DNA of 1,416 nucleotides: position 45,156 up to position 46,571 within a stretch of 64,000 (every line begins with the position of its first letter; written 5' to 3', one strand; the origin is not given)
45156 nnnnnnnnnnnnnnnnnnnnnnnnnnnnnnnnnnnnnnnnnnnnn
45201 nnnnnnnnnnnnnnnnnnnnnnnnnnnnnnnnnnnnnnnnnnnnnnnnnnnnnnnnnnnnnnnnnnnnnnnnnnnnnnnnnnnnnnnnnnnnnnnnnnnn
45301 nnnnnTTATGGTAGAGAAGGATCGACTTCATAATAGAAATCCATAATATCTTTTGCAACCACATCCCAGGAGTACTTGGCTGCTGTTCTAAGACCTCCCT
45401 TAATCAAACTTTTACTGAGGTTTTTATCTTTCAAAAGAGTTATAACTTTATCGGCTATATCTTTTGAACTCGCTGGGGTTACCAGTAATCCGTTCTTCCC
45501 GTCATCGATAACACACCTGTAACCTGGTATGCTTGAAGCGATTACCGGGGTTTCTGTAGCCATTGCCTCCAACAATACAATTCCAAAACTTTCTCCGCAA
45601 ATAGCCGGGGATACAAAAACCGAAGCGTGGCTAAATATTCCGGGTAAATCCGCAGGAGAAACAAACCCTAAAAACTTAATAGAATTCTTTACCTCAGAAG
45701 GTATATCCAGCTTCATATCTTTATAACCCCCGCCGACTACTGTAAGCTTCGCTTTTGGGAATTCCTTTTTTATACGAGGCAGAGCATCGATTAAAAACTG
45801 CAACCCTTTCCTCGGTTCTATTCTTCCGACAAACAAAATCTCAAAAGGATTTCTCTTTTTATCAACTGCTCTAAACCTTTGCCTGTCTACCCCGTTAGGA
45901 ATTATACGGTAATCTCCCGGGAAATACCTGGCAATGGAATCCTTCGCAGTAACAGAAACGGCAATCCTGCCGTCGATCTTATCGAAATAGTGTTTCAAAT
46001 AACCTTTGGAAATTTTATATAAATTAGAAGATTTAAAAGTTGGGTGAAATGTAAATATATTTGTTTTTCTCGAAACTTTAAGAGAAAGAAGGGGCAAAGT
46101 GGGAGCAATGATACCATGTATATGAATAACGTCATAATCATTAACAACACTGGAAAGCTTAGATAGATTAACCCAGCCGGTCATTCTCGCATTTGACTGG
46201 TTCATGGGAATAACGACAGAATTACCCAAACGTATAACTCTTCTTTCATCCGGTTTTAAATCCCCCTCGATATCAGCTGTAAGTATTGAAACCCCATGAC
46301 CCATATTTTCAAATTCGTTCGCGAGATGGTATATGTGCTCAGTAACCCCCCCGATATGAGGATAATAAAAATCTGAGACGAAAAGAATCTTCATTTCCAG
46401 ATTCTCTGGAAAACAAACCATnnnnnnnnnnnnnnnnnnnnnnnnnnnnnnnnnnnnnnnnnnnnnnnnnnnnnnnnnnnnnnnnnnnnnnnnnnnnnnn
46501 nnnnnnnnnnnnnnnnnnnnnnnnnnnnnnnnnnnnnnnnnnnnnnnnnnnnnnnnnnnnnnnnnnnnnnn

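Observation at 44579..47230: PatA-like acyltransferase + PimA/PIG-A-like GT4 + deacetylase: a bacterial GPI-like glycolipid route?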

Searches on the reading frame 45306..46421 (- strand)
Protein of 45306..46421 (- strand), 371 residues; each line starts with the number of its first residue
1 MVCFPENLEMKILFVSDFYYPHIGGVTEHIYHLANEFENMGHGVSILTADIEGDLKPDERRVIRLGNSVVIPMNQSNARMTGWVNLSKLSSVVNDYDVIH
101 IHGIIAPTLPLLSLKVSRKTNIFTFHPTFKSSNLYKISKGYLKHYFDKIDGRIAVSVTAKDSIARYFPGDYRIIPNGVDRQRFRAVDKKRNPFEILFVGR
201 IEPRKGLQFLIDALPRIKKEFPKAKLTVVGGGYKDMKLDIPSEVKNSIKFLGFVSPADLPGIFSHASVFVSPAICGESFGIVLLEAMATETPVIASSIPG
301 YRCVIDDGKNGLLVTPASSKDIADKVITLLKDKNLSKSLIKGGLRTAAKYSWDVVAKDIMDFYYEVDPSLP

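Call 3: search_protein_families(library=pfam, proteins=[window:45306-46421:-], max_evalue=0.01)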
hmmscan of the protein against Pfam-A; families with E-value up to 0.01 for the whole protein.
window:45306-46421:- (371 aa): 7 families
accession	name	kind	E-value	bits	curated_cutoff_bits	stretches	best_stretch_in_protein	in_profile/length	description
PF00534.26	Glycos_transf_1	-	6.9e-41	140.1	26.4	1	184-343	7-169/172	Glycosyl transferases group 1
PF13692.12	Glyco_trans_1_4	-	1.6e-37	129.3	27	1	194-332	3-142/142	Glycosyl transferases group 1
PF13439.12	Glyco_transf_4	-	4.3e-23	82.6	28.5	1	23-182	1-170/170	Glycosyltransferase Family 4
PF13524.12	Glyco_trans_1_2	-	3.4e-09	37.3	25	1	208-361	3-144/144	Glycosyl transferase-like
PF20706.3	GT4-conflict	-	8.9e-07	28.7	26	1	184-308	190-323/385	Family 4 Glycosyltransferase in conflict systems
PF13579.12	Glyco_trans_4_4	-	6.8e-06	27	29.7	1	24-127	1-103/158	Glycosyl transferase 4-like domain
PF08323.17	Glyco_transf_5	-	0.0055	16.9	22.7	0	11-66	1-60/239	Starch synthase catalytic domain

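Call 4: search_protein_families(library=ncbifam, proteins=[window:45306-46421:-], max_evalue=0.01)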
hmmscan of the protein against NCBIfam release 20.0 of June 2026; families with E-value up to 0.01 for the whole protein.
window:45306-46421:- (371 aa): 37 families (the best 25 are shown)
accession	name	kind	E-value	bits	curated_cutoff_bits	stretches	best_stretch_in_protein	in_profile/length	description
TIGR04047.1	MSMEG_0565_glyc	hypoth_equivalog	1.4e-31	109.9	259.85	1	24-364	13-372/373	MSMEG_0565 family glycosyltransferase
NF049988.1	MGlcDAGSynMgs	equivalog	9.3e-29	101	400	1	10-365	1-386/398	alpha-monoglucosyldiacylglycerol synthase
TIGR02149.1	glgA_Coryne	subfamily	9.4e-27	94.1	302.4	1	14-366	5-390/391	glycogen synthase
TIGR03449.1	mycothiol_MshA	equivalog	1.8e-25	89.7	462.5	1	145-365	182-402/406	D-inositol-3-phosphate glycosyltransferase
NF041876.1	EPS_EpsE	equivalog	4.2e-25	88.8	400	1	159-348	176-378/389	exopolysaccharide biosynthesis GT4 family glycosyltransferase EpsE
NF038295.1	EPS_HpsP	equivalog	8.6e-21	74.4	550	1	24-365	14-386/388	hormogonium polysaccharide biosynthesis glycosyltransferase HpsP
TIGR03999.1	thiol_BshA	equivalog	2.2e-20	72.9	273.7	1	88-365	75-372/375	N-acetyl-alpha-D-glucosaminyl L-malate synthase BshA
NF041010.1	glycosy_Agl16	equivalog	1.3e-19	70.3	575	1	10-365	1-350/352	glycosylation protein Agl16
TIGR04063.1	stp3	hypoth_equivalog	4.7e-19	68.5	442.05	1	159-358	169-387/397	TIGR04063 family PEP-CTERM/XrtA system glycosyltransferase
TIGR04157.1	glyco_rSAM_CFB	subfamily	1.7e-18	66.8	400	1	195-363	230-406/406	TIGR04157 family glycosyltransferase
NF038229.1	Glyco4_Geo_Pelo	equivalog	9.4e-17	61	400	1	172-363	136-333/338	GPMC system family 4 glycosyltransferase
NF012028.0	PRK15484.1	subfamily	1e-16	61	618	1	171-358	163-370/380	lipopolysaccharide N-acetylglucosaminyltransferase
NF053513.1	Gtran_IagA_BgsA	equivalog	1.8e-16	60.1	460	1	91-366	39-331/333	LTA glycolipid anchor biosynthesis glycosyltransferase, IagA/BgsA family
NF047880.1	glyco_SdgA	exception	2.3e-16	59.4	800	1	139-356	256-480/488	serine-aspartate repeat adhesin O-glycosyltransferase SdgA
TIGR03088.1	stp2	hypoth_equivalog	1.5e-15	57.2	409.05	1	173-364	164-371/374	TIGR03088 family PEP-CTERM/XrtA system glycosyltransferase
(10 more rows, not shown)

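Call 7: search_solved_structures(query=window:45306-46394:-, max_evalue=0.001, show_alignments=2)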
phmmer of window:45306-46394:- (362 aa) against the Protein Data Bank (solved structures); distinct sequences matched with E-value up to 0.001: 81 (the best 60 are shown).
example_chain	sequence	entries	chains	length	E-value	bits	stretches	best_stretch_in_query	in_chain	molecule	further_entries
4n9w_A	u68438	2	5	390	4.2e-51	177.2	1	2-357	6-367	GDP-mannose-dependent alpha-(1-2)-phosphatidylinositol mannosyltransferase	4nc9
2gej_A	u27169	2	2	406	4.9e-51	177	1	2-357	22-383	PHOSPHATIDYLINOSITOL MANNOSYLTRANSFERASE (PimA)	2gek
3c4q_A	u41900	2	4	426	6.5e-18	68.1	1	133-356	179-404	Predicted glycosyltransferases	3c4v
3c48_A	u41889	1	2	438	7e-18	68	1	133-356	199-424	Predicted glycosyltransferases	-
7qnt_AAA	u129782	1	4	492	2.5e-17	66.2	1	116-337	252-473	TarM(Se)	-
7qd7_AAA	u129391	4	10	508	2.7e-17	66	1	116-337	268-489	TarM(Se)_G117R | TarM(Se)_G117R-4RboP | TarM(Se)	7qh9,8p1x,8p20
6kih_A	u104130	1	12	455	5.5e-16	61.7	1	160-355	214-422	Tll1590 protein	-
5i45_A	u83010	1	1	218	2.9e-15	59.4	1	178-354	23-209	Glycosyl transferases group 1 family protein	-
3oka_A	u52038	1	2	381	4.2e-14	55.5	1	186-351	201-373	GDP-mannose-dependent alpha-(1-6)-phosphatidylinositol monomannoside mannosyltransferase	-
3okc_A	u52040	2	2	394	4.2e-14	55.5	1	186-351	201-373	GDP-mannose-dependent alpha-(1-6)-phosphatidylinositol monomannoside mannosyltransferase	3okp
4xso_B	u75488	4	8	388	8.7e-14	54.5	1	164-347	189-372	Alr3699 protein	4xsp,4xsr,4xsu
5e9t_A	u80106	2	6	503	6.6e-13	51.6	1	177-345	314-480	Glycosyltransferase Gtf1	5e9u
4pqg_A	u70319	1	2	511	1.1e-12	50.9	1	175-318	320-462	Glycosyltransferase Gtf1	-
6tvp_A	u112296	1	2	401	1.4e-11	47.2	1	182-357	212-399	Alpha-maltose-1-phosphate synthase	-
7qsg_A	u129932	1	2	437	2.9e-11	46.2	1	149-354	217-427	D-inositol 3-phosphate glycosyltransferase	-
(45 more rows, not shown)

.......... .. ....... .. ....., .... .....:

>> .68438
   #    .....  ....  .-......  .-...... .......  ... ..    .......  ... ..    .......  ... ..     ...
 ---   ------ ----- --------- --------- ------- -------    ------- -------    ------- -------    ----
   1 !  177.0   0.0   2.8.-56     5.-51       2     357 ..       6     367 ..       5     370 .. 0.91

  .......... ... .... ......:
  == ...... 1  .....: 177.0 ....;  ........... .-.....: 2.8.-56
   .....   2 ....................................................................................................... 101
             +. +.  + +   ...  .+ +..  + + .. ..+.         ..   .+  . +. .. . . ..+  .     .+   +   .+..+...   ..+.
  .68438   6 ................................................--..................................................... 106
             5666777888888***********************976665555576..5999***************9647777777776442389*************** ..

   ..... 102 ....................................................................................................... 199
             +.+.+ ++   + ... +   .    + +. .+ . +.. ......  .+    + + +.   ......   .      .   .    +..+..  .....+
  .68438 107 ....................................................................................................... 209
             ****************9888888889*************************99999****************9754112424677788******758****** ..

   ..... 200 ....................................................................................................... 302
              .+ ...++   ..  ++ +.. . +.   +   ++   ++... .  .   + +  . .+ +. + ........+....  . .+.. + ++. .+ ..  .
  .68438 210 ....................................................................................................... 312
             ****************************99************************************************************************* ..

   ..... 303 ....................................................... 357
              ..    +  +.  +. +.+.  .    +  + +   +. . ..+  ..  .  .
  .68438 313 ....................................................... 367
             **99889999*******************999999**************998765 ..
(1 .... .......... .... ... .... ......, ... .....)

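Call 10: find_related_loci(query=window:45306-46394:-, collection=genome_contigs, flank=10000)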
Query window:45306-46394:- (362 aa) in genome_contigs; peptide patterns used: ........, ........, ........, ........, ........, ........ (x = any residue, [..] = any of these).
199 stretches matched a pattern; 67 encode a relative of the query (tblastn E <= 1e-3); 67 distinct loci.
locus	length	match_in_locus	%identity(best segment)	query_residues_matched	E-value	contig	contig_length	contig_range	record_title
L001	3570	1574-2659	89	1-362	0e+0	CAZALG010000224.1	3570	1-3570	MAG TPA_asm: uncultured bacterium isolate binchicken_co100_122 genome assembly, contig: NODE_42019_length_3570_cov_5.203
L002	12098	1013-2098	86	1-362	0e+0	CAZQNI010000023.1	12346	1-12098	MAG TPA_asm: uncultured bacterium isolate binchicken_co34_231 genome assembly, contig: NODE_8815_length_12346_cov_8.6534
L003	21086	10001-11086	83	1-362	0e+0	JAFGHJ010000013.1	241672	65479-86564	MAG: candidate division WOR-3 bacterium isolate Zod_Metabat.145 k87_2369684, whole genome shotgun sequence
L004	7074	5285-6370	83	1-362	0e+0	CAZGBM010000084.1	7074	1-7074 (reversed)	MAG TPA_asm: uncultured bacterium isolate binchicken_co34_552 genome assembly, contig: NODE_19029_length_7074_cov_10.575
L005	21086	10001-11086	83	1-362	0e+0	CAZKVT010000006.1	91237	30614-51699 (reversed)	MAG TPA_asm: uncultured bacterium isolate binchicken_co262_311 genome assembly, contig: NODE_145_length_91237_cov_19.591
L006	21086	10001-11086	81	1-362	0e+0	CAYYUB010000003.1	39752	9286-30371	MAG TPA_asm: uncultured bacterium isolate binchicken_co228_34 genome assembly, contig: NODE_1134_length_39752_cov_29.779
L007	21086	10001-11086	81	1-362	0e+0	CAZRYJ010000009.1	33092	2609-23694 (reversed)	MAG TPA_asm: uncultured bacterium isolate SRP214966_co4_28 genome assembly, contig: NODE_892_length_33092_cov_21.204165,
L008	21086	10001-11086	77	1-362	0e+0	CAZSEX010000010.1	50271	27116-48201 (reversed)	MAG TPA_asm: uncultured bacterium isolate binchicken_co116_333 genome assembly, contig: NODE_509_length_50271_cov_36.466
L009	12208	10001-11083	78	1-362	0e+0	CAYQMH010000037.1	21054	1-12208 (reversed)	MAG TPA_asm: uncultured bacterium isolate binchicken_co34_518 genome assembly, contig: NODE_3938_length_21054_cov_24.698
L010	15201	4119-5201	56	1-362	9e-130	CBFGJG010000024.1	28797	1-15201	MAG: candidate division WOR-3 bacterium isolate JZ-2_202302_bins_143.1 genome assembly, contig: NODE_24_length_28797_cov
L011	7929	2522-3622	46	1-357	1e-100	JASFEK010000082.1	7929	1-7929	MAG: candidate division WOR-3 bacterium isolate D0606M12metaG_Bin_316 D0606M12metaG_FD_scaffold_1969_c1, whole genome sh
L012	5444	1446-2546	45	1-357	1e-99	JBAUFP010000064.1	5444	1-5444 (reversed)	MAG: bacterium isolate MFD13088_ilm_asm_bin29 k127_215287, whole genome shotgun sequence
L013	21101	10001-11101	44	1-357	9e-98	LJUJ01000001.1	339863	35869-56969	MAG: candidate division WOR_3 bacterium SM23_42 WORSMTZ_12, whole genome shotgun sequence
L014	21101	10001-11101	45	1-357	4e-97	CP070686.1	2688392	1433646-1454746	MAG: candidate division WOR-3 bacterium isolate bin65 chromosome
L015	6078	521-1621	44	1-357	3e-96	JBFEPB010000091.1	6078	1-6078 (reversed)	MAG: bacterium isolate Mix_mud04.2021.02.61 k141_931310_length_6078_cov_6.0000, whole genome shotgun sequence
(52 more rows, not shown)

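Call 11: find_homologous_proteins(query=window:45306-46394:-, max_evalue=1e-20)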
Query window:45306-46394:- (362 aa): 5447 proteins with E <= 1e-20 among 8000 candidates; the best 120 are listed.
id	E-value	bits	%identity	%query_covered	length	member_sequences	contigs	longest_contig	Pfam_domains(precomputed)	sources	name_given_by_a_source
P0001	9.0e-219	744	89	100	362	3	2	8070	PF00534.27,PF13579.13,PF13524.13,PF13439.13,PF20706.4,PF13692.13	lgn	-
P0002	3.5e-214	729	88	100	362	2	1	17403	PF00534.27,PF13579.13,PF13524.13,PF13439.13,PF20706.4,PF13692.13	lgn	-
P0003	3.4e-210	715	86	100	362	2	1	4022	PF00534.27,PF13579.13,PF13524.13,PF13439.13,PF20706.4,PF13692.13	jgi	-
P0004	3.4e-208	709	86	100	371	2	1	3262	PF00534.27,PF13579.13,PF13524.13,PF13439.13,PF20706.4,PF13692.13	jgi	-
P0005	5.1e-207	705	85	100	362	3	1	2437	PF00534.27,PF13579.13,PF13524.13,PF13439.13,PF20706.4,PF13692.13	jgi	-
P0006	1.6e-205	700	83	100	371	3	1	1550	PF00534.27,PF13579.13,PF13524.13,PF13439.13,PF20706.4,PF13692.13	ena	-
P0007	2.9e-204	696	83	100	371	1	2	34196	PF00534.27,PF13579.13,PF13524.13,PF13439.13,PF20706.4,PF13692.13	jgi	jgi:phosphatidylinositol alpha-mannosyltransferase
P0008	5.4e-203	692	84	100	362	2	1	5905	PF00534.27,PF13579.13,PF13524.13,PF13439.13,PF20706.4,PF13692.13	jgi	jgi:phosphatidylinositol alpha-mannosyltransferase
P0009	1.8e-201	687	83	100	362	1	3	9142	PF00534.27,PF13579.13,PF13524.13,PF13439.13,PF20706.4,PF13692.13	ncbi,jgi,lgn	-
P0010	7.5e-200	681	83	100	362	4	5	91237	PF00534.27,PF13579.13,PF13524.13,PF13439.13,PF20706.4,PF13692.13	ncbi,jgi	-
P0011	2.1e-199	680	83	100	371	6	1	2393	PF00534.27,PF13579.13,PF13524.13,PF13439.13,PF20706.4,PF13692.13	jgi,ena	jgi:phosphatidylinositol alpha-mannosyltransferase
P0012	1.0e-198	678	82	100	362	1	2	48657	PF00534.27,PF13579.13,PF13524.13,PF13439.13,PF20706.4,PF13692.13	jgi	-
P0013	1.6e-197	674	82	100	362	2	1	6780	PF00534.27,PF13579.13,PF13439.13,PF20706.4,PF13692.13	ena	-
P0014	1.1e-196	671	81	100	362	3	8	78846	PF00534.27,PF13579.13,PF13524.13,PF13439.13,PF20706.4,PF13692.13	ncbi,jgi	-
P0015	5.2e-196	669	81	100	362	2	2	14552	PF00534.27,PF13579.13,PF13524.13,PF13439.13,PF20706.4,PF13692.13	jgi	-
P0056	2.6e-96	341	46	99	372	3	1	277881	PF00534.27,PF13579.13,PF08323.18,PF13524.13,PF13439.13,PF13692.13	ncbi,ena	-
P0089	3.0e-90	321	45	99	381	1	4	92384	PF00534.27,PF13579.13,PF13524.13,PF13439.13,PF13692.13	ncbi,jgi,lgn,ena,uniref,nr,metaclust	ncbi:hypothetical protein AMJ39_00295 [candidate division TA06 bacterium DG_24]|uniref:Glycosyl tran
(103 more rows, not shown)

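Call 15: find_encoding_contigs(protein=P0089, flank=10000, max_places=3)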
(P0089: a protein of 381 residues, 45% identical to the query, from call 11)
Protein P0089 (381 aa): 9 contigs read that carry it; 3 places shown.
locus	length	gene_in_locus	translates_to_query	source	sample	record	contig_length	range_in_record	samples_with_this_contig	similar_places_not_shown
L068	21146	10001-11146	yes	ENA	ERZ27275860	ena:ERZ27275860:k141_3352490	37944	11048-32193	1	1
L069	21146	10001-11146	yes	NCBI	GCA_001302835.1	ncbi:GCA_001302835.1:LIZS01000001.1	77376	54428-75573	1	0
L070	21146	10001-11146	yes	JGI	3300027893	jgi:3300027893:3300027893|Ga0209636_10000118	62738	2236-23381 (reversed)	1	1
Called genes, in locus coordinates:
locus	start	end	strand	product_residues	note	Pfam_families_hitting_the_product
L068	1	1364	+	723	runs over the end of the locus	PF04760:IF2_N, PF00009:GTP_EFTU, PF01926:MMR_HSR1, PF22042:EF-G_D2, PF11987:IF-2, PF03144:GTP_EFTU_D2 (weak)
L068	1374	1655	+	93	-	PF04456:DUF503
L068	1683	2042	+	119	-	PF02033:RBFA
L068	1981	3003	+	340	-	PF01368:DHH, PF02272:DHHA1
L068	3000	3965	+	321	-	PF01509:TruB_N, PF16198:TruB_C_2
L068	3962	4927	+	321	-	PF06574:FAD_syn, PF01687:Flavokinase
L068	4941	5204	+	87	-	PF00312:Ribosomal_S15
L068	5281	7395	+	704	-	PF01138:RNase_PH, PF03725:RNase_PH_C, PF03726:PNPase, PF01138:RNase_PH, PF00013:KH_1, PF00575:S1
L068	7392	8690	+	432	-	PF00675:Peptidase_M16, PF05193:Peptidase_M16_C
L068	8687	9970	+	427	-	PF00155:Aminotran_1_2, PF01041:DegT_DnrJ_EryC1 (weak), PF01053:Cys_Met_Meta_PP (faint), PF12897:Asp_aminotransf (weak)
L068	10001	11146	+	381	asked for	PF13439:Glyco_transf_4, PF13579:Glyco_trans_4_4, PF00534:Glycos_transf_1, PF13692:Glyco_trans_1_4, PF13524:Glyco_trans_1_2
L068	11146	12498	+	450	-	PF05977:MFS_3, PF07690:MFS_1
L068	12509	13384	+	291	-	PF03279:Lip_A_acyltrans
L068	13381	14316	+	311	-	PF01522:Polysacc_deac_1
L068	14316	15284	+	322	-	PF01040:UbiA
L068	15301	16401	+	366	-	PF00515:TPR_1 (faint), PF07719:TPR_2 (faint), PF13428:TPR_14 (faint), PF13432:TPR_16 (faint), PF13414:TPR_11 (faint), PF13424:TPR_12 (faint), PF14559:TPR_19 (faint)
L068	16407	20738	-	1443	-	PF01869:BcrAD_BadFG, PF09989:DUF2229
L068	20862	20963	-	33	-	-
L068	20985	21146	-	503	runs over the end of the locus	PF00209:SNF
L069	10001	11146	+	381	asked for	PF13439:Glyco_transf_4, PF13579:Glyco_trans_4_4, PF00534:Glycos_transf_1, PF13692:Glyco_trans_1_4, PF13524:Glyco_trans_1_2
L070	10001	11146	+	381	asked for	PF13439:Glyco_transf_4, PF13579:Glyco_trans_4_4, PF00534:Glycos_transf_1, PF13692:Glyco_trans_1_4, PF13524:Glyco_trans_1_2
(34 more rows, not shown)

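Call 16: find_encoding_contigs(protein=P0056, flank=10000, max_places=2)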
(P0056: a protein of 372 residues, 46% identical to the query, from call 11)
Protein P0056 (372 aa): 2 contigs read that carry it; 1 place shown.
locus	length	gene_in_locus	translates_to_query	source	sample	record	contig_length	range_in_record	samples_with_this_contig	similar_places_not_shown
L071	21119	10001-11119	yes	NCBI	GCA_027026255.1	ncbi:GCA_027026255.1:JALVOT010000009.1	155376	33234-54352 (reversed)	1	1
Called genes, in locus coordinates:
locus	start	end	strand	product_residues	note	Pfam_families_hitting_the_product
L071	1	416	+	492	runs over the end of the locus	PF25323:6TM_PilS (weak), PF00512:HisKA, PF02518:HATPase_c, PF14501:HATPase_c_5 (weak)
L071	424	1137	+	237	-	PF01416:PseudoU_synth_1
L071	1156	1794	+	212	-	PF00923:TAL_FSA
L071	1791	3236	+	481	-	PF00089:Trypsin, PF13365:Trypsin_2, PF00595:PDZ, PF13180:PDZ_2, PF17820:PDZ_6, PF00595:PDZ (weak), PF13180:PDZ_2 (weak), PF17820:PDZ_6, +1 more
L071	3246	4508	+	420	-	PF00206:Lyase_1, PF10397:ADSL_C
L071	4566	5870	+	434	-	PF02737:3HCDH_N (weak), PF03446:NAD_binding_2, PF03721:UDPG_MGDP_dh_N, PF00984:UDPG_MGDP_dh, PF03720:UDPG_MGDP_dh_C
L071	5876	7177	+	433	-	-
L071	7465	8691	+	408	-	PF00155:Aminotran_1_2, PF01041:DegT_DnrJ_EryC1, PF01053:Cys_Met_Meta_PP (weak)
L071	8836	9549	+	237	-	PF03279:Lip_A_acyltrans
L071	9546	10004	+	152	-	PF00692:dUTPase, PF22769:DCD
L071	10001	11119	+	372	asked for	PF08323:Glyco_transf_5 (faint), PF13439:Glyco_transf_4, PF13579:Glyco_trans_4_4, PF00534:Glycos_transf_1, PF13692:Glyco_trans_1_4, PF13524:Glyco_trans_1_2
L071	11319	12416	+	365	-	PF07690:MFS_1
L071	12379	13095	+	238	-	PF01522:Polysacc_deac_1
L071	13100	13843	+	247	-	PF21033:RMD1-3, PF14559:TPR_19 (faint)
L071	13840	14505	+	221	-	PF01791:DeoC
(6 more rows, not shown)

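Call 21: search_protein_families(library=pfam, proteins=[L013:11196-12416:+], max_evalue=0.001)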
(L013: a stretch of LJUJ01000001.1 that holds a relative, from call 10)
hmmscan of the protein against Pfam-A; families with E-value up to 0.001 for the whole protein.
L013:11196-12416:+ (406 aa): 2 families
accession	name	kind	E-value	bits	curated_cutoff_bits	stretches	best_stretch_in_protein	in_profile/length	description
PF07690.21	MFS_1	-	8.2e-39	133.9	33.4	2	25-346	37-334/347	Major Facilitator Superfamily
PF05977.19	MFS_3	-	4.3e-08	32.5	27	1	30-389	55-390/524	Transmembrane secretion effector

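Call 46: search_protein_representatives(protein=window:45306-46394:-)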
Query: 362 residues. Proteins with E-value up to 0.001 (for the whole library): 336295; up to 1e-10: 73555; up to 1e-30: 967. The best 150 are listed.
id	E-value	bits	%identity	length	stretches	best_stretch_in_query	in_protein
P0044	1.5e-149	514.3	63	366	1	1-361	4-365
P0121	1.3e-89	317.2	49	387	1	2-357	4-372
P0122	4.8e-85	302.1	48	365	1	1-356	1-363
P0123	1.6e-81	290.5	45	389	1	2-357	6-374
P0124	8.3e-81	288.1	45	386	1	1-357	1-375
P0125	3.5e-78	279.5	45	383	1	2-357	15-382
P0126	7.2e-77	275.2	45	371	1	1-357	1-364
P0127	4.0e-76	272.7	41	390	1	1-357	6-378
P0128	2.3e-75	270.2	43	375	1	6-357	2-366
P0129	1.4e-74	267.7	41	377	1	2-357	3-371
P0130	4.6e-74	266.0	45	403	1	1-356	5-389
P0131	1.1e-73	264.7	42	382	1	1-356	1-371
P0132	3.2e-73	263.2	42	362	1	1-355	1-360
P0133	4.5e-73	262.7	41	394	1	1-356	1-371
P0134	5.9e-73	262.3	41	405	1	2-357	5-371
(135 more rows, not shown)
